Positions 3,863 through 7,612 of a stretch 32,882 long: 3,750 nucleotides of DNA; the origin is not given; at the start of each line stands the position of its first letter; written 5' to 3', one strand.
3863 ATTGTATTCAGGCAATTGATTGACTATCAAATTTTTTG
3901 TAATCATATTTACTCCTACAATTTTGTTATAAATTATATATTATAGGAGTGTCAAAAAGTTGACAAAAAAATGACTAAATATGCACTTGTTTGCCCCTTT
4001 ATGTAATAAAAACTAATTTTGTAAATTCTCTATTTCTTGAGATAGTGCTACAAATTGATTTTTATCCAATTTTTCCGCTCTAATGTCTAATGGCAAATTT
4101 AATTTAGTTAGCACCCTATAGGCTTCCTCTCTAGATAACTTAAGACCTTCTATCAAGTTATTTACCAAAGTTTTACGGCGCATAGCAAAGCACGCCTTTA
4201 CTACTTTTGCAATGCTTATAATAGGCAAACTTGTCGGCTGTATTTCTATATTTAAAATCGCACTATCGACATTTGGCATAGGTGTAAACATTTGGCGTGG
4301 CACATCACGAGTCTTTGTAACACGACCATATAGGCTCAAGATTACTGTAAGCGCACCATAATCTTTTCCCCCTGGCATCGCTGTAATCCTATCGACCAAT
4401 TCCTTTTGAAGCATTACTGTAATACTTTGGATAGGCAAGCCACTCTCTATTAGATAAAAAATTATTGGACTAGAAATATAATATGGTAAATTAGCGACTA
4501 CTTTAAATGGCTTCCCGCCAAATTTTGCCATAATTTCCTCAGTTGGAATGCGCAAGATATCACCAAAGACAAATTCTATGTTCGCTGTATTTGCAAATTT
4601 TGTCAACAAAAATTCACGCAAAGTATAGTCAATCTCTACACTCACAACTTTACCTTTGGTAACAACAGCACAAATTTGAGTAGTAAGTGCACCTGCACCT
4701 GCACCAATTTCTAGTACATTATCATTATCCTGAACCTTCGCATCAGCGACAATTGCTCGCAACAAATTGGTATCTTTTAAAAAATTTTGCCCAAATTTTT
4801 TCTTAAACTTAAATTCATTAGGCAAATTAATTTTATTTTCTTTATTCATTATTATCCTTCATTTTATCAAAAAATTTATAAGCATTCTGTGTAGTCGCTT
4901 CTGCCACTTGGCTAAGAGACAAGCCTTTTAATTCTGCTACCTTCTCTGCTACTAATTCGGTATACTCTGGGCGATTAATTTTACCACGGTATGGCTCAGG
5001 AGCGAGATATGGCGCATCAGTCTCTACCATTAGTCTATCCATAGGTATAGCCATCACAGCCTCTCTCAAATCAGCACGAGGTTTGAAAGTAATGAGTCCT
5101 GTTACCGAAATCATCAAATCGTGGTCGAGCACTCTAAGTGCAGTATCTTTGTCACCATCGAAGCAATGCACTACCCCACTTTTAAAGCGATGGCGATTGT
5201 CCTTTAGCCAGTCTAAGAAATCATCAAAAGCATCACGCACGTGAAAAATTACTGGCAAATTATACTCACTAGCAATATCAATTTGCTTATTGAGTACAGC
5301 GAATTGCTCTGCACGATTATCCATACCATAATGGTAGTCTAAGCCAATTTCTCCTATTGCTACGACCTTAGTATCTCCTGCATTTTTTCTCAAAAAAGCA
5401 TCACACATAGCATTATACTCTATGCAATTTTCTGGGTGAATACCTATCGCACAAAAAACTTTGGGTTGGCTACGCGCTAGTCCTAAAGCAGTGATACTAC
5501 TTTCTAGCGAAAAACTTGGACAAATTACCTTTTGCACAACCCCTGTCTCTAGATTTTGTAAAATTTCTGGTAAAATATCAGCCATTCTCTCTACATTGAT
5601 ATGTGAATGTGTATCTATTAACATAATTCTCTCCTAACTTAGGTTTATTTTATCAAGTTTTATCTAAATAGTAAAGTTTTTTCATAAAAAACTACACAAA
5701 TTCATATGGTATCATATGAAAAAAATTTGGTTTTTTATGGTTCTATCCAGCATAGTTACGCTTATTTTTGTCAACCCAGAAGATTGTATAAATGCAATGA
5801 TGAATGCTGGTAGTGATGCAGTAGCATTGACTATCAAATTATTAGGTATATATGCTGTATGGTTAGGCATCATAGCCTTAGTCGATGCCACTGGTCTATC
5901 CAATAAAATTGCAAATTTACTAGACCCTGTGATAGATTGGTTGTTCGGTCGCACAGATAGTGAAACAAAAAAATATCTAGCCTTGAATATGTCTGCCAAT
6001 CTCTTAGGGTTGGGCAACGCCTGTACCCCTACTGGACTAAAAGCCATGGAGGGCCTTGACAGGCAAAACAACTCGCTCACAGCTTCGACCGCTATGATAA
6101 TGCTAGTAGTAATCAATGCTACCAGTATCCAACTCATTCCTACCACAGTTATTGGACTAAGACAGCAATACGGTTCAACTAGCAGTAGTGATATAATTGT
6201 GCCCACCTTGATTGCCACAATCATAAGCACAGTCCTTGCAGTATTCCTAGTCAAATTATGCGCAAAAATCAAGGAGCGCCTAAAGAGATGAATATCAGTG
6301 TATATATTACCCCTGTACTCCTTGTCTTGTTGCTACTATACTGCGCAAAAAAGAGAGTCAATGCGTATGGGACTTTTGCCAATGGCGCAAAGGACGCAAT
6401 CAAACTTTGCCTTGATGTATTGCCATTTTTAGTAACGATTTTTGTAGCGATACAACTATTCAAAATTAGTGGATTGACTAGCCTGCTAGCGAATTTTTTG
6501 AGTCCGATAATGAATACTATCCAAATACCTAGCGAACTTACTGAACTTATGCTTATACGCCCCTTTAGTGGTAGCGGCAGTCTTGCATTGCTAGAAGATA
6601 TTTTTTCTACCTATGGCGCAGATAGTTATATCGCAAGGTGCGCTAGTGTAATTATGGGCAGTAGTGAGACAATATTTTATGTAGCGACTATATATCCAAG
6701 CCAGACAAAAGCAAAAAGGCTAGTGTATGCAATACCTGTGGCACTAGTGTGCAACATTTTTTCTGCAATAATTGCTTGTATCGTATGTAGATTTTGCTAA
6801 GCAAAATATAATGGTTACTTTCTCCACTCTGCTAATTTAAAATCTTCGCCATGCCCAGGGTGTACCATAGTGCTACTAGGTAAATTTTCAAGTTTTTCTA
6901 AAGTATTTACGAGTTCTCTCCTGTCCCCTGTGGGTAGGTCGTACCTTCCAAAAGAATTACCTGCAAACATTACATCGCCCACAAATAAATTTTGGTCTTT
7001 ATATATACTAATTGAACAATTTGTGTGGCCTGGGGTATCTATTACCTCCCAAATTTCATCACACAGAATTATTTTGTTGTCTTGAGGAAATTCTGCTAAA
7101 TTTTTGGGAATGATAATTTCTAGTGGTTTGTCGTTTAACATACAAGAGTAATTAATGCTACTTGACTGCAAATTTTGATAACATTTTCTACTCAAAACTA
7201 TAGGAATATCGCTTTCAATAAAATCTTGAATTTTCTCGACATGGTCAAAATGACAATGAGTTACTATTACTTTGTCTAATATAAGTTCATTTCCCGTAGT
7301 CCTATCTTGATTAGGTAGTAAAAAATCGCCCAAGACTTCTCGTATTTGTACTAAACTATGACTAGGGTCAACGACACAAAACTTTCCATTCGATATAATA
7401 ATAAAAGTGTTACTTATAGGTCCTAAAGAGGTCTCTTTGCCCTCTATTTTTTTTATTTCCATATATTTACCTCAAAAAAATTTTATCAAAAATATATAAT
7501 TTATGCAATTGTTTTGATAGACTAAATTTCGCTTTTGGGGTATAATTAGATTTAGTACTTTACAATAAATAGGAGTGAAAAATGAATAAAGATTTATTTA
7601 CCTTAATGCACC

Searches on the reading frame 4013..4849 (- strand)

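Call 51: search_protein_families(library=pfam, proteins=[window:4013-4849:-], max_evalue=0.00001)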
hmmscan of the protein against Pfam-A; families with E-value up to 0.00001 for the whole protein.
window:4013-4849:- (278 aa): 1 family
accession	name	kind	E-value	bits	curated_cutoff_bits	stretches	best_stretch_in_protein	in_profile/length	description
PF00398.26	RrnaAD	-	5.6e-55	186.7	24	1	13-273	2-261/263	Ribosomal RNA adenine dimethylase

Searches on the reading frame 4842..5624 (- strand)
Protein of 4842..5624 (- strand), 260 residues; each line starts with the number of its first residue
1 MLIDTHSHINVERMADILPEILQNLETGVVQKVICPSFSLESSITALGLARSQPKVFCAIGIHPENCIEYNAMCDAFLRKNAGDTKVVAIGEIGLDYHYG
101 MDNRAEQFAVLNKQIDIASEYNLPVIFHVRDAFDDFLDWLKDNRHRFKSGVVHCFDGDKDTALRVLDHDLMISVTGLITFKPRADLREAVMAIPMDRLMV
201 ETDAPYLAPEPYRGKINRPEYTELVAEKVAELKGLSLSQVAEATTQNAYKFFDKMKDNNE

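Call 51: search_protein_families(library=pfam, proteins=[window:4842-5624:-], max_evalue=0.00001)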
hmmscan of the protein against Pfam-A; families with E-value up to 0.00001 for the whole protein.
window:4842-5624:- (260 aa): 1 family
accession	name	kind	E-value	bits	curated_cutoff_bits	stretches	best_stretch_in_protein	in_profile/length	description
PF01026.27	TatD_DNase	-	5.4e-74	249.2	27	1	3-252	1-252/253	TatD related DNase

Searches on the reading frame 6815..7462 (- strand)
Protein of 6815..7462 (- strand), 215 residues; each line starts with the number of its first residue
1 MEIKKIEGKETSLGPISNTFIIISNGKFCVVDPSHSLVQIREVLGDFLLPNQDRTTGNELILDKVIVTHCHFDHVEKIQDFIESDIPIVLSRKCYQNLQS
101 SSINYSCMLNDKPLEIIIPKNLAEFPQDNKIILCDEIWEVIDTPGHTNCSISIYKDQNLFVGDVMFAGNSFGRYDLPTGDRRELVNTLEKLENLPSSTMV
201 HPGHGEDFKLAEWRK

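Call 51: search_protein_families(library=pfam, proteins=[window:6815-7462:-], max_evalue=0.00001)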
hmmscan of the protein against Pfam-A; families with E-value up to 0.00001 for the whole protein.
window:6815-7462:- (215 aa): 1 family
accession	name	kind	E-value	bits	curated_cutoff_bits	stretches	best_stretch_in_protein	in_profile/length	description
PF00753.33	Lactamase_B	-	1.9e-13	51.3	22.7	1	138-204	124-196/196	Metallo-beta-lactamase superfamily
